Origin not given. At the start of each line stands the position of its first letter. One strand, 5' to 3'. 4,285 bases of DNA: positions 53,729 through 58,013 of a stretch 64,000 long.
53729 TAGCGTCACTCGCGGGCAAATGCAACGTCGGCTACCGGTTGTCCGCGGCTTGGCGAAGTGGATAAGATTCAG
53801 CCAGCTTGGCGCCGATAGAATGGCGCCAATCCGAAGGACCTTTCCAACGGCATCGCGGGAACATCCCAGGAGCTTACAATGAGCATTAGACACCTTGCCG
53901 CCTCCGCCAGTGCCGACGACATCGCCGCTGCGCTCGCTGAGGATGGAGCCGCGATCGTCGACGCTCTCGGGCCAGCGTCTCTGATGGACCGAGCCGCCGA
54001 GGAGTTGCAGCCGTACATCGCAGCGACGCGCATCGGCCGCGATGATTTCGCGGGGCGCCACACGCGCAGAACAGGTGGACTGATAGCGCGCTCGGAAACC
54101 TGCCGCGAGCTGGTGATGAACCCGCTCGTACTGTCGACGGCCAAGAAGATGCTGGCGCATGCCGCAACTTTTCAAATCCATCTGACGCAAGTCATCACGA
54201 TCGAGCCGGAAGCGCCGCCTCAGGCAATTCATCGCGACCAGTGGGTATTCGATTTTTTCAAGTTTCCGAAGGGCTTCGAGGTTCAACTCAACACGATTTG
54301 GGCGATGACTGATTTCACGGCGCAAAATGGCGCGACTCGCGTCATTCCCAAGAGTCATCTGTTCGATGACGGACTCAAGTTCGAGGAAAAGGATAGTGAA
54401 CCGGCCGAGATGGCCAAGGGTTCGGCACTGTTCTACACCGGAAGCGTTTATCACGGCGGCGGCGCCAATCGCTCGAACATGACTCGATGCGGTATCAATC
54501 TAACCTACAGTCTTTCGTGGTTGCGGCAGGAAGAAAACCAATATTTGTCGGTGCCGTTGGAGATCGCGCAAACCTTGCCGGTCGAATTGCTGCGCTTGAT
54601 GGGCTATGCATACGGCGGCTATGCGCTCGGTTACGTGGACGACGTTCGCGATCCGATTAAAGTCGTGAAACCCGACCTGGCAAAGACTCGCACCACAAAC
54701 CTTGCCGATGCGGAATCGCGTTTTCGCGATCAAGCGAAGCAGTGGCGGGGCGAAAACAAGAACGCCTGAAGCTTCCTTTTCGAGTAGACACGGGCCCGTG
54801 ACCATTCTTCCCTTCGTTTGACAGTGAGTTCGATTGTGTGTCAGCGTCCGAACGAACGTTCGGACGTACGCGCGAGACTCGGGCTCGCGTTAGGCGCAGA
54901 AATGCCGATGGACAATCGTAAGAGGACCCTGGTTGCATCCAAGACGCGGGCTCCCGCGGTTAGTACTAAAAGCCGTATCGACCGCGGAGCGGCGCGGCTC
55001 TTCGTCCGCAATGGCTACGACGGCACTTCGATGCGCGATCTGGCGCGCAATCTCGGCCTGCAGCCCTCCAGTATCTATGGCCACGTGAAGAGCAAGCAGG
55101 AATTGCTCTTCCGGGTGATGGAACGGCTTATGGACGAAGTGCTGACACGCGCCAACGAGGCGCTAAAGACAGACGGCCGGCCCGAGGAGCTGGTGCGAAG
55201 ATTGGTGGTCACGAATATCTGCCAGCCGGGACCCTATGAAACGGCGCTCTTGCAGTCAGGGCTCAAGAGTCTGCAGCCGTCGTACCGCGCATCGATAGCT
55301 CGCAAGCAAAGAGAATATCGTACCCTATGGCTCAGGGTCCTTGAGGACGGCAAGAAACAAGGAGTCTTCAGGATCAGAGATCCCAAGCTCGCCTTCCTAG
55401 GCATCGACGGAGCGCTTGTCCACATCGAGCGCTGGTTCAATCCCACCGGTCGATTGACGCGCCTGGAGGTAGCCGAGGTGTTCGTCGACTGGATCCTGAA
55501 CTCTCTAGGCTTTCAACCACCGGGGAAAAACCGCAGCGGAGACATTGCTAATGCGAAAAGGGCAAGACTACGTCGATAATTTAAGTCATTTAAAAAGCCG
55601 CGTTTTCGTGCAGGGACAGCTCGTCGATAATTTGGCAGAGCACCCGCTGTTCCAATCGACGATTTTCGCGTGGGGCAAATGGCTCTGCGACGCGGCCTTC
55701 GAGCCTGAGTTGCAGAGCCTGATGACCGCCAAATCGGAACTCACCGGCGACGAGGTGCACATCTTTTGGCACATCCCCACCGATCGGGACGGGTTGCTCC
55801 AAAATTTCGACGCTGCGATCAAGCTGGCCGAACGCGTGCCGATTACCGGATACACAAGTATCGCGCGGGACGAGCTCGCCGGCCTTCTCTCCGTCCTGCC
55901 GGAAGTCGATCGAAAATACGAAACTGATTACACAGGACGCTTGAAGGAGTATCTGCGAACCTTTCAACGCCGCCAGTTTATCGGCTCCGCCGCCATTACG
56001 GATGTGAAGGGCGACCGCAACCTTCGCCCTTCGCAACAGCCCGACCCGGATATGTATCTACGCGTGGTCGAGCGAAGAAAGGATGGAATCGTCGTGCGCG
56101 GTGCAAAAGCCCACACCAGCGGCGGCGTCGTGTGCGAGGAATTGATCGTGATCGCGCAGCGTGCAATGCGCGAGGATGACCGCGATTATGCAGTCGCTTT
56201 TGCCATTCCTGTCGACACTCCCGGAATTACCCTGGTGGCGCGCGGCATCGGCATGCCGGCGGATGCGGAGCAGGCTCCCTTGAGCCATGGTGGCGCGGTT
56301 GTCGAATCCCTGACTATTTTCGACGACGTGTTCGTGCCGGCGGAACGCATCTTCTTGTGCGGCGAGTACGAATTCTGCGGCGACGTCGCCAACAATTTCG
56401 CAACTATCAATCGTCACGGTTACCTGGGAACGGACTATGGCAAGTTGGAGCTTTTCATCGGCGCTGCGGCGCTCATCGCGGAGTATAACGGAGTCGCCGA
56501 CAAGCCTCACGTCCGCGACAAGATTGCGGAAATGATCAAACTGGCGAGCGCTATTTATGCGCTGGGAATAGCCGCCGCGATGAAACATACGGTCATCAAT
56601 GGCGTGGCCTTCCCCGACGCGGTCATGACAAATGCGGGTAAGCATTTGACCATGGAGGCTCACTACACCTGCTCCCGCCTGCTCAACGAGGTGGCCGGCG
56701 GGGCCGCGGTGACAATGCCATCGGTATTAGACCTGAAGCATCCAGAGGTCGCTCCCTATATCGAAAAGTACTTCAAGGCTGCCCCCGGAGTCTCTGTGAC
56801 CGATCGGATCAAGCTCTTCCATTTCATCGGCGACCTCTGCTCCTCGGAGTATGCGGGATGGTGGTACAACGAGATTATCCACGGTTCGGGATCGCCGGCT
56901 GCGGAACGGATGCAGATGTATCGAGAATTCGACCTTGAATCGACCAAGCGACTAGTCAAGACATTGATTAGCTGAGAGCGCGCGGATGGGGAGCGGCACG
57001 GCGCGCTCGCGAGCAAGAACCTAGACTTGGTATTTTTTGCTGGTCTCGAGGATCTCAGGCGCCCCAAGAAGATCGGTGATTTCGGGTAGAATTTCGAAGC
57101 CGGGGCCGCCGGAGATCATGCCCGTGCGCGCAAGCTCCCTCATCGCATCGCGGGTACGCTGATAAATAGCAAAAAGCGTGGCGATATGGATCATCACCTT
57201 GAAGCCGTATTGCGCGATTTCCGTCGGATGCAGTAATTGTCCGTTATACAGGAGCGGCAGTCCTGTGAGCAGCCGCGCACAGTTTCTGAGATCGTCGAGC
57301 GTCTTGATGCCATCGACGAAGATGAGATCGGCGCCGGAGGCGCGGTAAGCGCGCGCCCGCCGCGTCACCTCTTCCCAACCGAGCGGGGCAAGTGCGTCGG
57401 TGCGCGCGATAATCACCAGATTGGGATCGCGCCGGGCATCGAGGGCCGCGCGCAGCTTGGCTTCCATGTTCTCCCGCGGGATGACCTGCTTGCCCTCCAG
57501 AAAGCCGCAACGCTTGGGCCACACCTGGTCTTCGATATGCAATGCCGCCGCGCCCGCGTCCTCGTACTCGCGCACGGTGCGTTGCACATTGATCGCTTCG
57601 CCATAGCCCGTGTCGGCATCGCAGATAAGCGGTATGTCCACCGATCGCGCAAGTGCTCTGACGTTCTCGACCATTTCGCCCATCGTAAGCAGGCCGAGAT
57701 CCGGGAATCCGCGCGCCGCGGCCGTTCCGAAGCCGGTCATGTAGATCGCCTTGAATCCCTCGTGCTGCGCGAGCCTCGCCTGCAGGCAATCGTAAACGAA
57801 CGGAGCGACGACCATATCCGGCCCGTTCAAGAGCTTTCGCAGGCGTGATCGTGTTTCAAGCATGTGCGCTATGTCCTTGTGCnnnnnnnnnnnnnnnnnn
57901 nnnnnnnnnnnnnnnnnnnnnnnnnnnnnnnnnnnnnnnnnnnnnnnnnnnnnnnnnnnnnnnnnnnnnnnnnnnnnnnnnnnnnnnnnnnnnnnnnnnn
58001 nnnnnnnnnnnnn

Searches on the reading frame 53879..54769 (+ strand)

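Call 7: search_protein_families(library=pfam, proteins=[window:53879-54769:+])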
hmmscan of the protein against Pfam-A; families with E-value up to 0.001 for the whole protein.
window:53879-54769:+ (296 aa): 1 family
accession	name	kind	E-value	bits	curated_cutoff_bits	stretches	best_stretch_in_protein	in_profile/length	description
PF05721.19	PhyH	-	3.1e-24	86.9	22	1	21-203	3-211/213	Phytanoyl-CoA dioxygenase (PhyH)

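Call 9: search_protein_families(library=ncbifam, proteins=[window:53879-54769:+])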
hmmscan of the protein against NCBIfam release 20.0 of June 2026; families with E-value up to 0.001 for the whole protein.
window:53879-54769:+ (296 aa): 0 families

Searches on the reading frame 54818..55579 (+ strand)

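Call 7: search_protein_families(library=pfam, proteins=[window:54818-55579:+])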
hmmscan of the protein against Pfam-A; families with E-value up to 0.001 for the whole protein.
window:54818-55579:+ (253 aa): 2 families
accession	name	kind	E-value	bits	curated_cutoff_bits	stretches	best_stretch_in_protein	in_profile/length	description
PF17932.6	TetR_C_24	-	5.4e-21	75.4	26.4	1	141-229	25-113/114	Tetracyclin repressor-like, C-terminal domain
PF00440.29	TetR_N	-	9.3e-12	45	24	1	57-99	4-46/47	Bacterial regulatory proteins, tetR family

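Call 9: search_protein_families(library=ncbifam, proteins=[window:54818-55579:+])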
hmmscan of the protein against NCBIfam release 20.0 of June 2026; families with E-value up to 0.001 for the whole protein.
window:54818-55579:+ (253 aa): 12 families
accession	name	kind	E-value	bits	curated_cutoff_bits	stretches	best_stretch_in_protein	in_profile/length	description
NF050111.1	TransRegSACE7040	equivalog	4.4e-12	46.3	250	1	54-177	6-131/186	SACE_7040 family transcriptional regulator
NF053878.1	FATransRegFadRBac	equivalog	5.2e-09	36.1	200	1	56-189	10-146/190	fatty acid metabolism transcriptional regulator FadR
NF041196.1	ScbR_bind_reg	equivalog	4.3e-08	33.5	150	1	47-126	4-84/191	ScbR family autoregulator-binding transcription factor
NF037937.1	septum_RefZ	equivalog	6.8e-08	32.6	180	1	51-118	1-68/195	forespore capture DNA-binding protein RefZ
NF053731.1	TransRegFasRMycb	equivalog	1.1e-07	31.8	330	1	43-127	5-89/199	HTH-type transcriptional activator FasR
NF007949.0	PRK10668.1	equivalog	8.2e-07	28.7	271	1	40-107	2-69/216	multidrug efflux transporter transcriptional repressor AcrR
NF053516.1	TranRepPrsAVib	equivalog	1.9e-06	27.8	300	1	48-125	5-82/208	TetR family transcriptional repressor PsrA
NF051852.1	efflux_TF_MtrR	exception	6.2e-06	26.1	280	1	42-123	3-84/205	multidrug efflux system transcriptional repressor MtrR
NF010319.1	PRK13756.1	equivalog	1.2e-05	25.2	265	1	54-111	7-64/199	tetracycline resistance transcriptional repressor TetR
NF038211.1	MFT_alt_reg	equivalog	0.00012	22.5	285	1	54-128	6-80/193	mycofactocin system transcriptional regulator MftR2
TIGR03968.1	mycofact_TetR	equivalog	0.00022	20.9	224.9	1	46-108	6-68/190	mycofactocin system transcriptional regulator MftR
TIGR03384.1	betaine_BetI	equivalog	0.00085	19.1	201.3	0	61-133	20-92/189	choline-binding transcriptional repressor BetI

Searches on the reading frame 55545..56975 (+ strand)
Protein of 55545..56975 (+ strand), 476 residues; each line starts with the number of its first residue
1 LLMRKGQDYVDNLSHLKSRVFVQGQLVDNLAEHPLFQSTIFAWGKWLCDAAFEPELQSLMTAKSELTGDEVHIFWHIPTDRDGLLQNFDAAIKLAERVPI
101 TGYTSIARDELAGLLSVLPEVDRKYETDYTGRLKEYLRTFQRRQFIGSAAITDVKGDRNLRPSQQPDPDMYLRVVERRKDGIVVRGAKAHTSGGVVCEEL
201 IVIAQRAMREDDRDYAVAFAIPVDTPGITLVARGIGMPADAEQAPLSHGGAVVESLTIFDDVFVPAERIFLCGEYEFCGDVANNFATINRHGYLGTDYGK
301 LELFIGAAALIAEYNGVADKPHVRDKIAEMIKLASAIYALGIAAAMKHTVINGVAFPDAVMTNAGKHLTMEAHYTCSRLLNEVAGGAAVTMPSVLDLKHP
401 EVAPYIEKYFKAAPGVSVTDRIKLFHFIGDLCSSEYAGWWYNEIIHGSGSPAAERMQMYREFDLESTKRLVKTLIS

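Call 7: search_protein_families(library=pfam, proteins=[window:55545-56975:+])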
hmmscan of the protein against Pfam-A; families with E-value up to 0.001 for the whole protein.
window:55545-56975:+ (476 aa): 3 families
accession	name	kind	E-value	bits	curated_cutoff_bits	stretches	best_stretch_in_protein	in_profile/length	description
PF11794.13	HpaB_N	-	1.7e-71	241.4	35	1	6-271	2-270/270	4-hydroxyphenylacetate 3-hydroxylase N terminal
PF03241.18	HpaB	-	8.7e-60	201.8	25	1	278-475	1-201/202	4-hydroxyphenylacetate 3-hydroxylase C terminal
PF02770.24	Acyl-CoA_dh_M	-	0.00016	22.2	33.3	1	175-230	21-75/97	Acyl-CoA dehydrogenase, middle domain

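Call 9: search_protein_families(library=ncbifam, proteins=[window:55545-56975:+])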
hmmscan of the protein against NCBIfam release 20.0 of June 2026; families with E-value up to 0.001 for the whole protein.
window:55545-56975:+ (476 aa): 2 families
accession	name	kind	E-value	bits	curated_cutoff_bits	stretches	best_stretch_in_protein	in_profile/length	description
TIGR02309.1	HpaB-1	equivalog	5.3e-51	174.2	480.2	1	4-473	2-472/477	4-hydroxyphenylacetate 3-monooxygenase, oxygenase component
TIGR02310.1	HpaB-2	equivalog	6.6e-30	104.2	885.2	1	6-461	15-474/519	4-hydroxyphenylacetate 3-monooxygenase, oxygenase component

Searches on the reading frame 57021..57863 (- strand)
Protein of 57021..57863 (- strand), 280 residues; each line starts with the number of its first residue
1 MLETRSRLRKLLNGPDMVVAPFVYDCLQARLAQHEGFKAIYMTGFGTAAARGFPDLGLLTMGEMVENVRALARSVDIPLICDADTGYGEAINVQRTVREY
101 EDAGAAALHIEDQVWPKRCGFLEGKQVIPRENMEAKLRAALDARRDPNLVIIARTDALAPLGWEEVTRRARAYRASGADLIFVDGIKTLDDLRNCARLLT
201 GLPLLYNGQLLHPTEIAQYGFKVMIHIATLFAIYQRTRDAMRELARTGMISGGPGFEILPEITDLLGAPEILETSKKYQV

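Call 7: search_protein_families(library=pfam, proteins=[window:57021-57863:-])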
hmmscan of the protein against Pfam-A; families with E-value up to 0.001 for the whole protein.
window:57021-57863:- (280 aa): 2 families
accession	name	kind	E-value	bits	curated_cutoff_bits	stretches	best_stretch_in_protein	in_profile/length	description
PF13714.12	PEP_mutase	-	2.6e-47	161.9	31.5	1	8-243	1-238/240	Phosphoenolpyruvate phosphomutase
PF00463.27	ICL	-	7.9e-11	41.6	26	1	75-159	146-235/526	Isocitrate lyase family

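Call 9: search_protein_families(library=ncbifam, proteins=[window:57021-57863:-])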
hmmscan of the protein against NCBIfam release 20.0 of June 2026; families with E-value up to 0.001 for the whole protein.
window:57021-57863:- (280 aa): 8 families
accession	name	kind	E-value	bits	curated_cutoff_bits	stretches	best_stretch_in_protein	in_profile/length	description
TIGR02317.1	prpB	equivalog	1.8e-66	224.3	354.4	1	5-248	2-251/285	methylisocitrate lyase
NF008455.0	PRK11320.1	equivalog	2.8e-56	190.9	353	1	26-207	29-210/295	methylisocitrate lyase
TIGR02319.1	CPEP_Pphonmut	equivalog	3.6e-55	187.3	420.05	1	7-195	7-196/294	carboxyvinyl-carboxyphosphonate phosphorylmutase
TIGR02321.1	Pphn_pyruv_hyd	equivalog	3.1e-38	131.5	374.4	1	7-192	6-195/290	phosphonopyruvate hydrolase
TIGR02320.1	PEP_mutase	equivalog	3e-31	108.5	319.55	1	9-184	2-188/284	phosphoenolpyruvate mutase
NF011645.0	PRK15063.1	equivalog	9.1e-16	57.7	562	1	77-159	148-233/430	isocitrate lyase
TIGR01346.1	isocit_lyase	equivalog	1e-14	53.9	275.9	1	77-159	151-236/527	isocitrate lyase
NF005074.0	PRK06498.1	equivalog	1.2e-10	40.6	446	1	77-159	179-265/531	isocitrate lyase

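Call 74: search_solved_structures(query=window:57021-57863:-, max_evalue=1e-25)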
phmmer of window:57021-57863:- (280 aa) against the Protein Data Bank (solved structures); distinct sequences matched with E-value up to 1e-25: 18.
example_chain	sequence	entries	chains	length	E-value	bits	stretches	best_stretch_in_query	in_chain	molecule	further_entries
3fa3_A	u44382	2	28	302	2.5e-50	174.9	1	5-250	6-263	2,3-dimethylmalate lyase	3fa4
3lye_A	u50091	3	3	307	1.9e-47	165.5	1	6-256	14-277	Oxaloacetate acetyl hydrolase | Oxaloacetate acetylhydrolase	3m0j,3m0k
1zlp_A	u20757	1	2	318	5.1e-46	160.8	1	6-238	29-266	petal death protein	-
3eoo_A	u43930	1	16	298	1.8e-44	155.6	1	26-207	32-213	Methylisocitrate lyase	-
1o5q_A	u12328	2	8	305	2.5e-44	155.2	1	26-208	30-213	Probable methylisocitrate lyase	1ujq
4iqd_A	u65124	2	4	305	2.7e-42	148.5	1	3-235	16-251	Carboxyvinyl-carboxyphosphonate phosphorylmutase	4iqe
1mum_A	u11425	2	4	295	1.1e-41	146.5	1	26-207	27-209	2-methylisocitrate lyase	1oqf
1xg3_A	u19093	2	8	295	2.7e-40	142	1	26-207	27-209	Probable methylisocitrate lyase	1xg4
6t4v_C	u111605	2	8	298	1.2e-38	136.6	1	26-197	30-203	2-methylisocitrate lyase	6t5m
9hra_A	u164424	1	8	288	1e-37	133.5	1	27-225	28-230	2-methylisocitrate lyase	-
9hgk_A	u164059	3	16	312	1.3e-37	133.2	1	27-225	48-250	2-methylisocitrate lyase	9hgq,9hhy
9hgo_A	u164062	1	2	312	3.4e-37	131.8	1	27-225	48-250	2-methylisocitrate lyase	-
9hhs_A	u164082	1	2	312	4.6e-37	131.4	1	27-225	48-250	2-methylisocitrate lyase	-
5unc_A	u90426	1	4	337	4.6e-36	128.1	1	6-185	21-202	PHOSPHOENOLPYRUVATE PHOSPHOMUTASE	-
2dua_A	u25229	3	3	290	2.1e-35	125.9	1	7-197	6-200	Phosphonopyruvate hydrolase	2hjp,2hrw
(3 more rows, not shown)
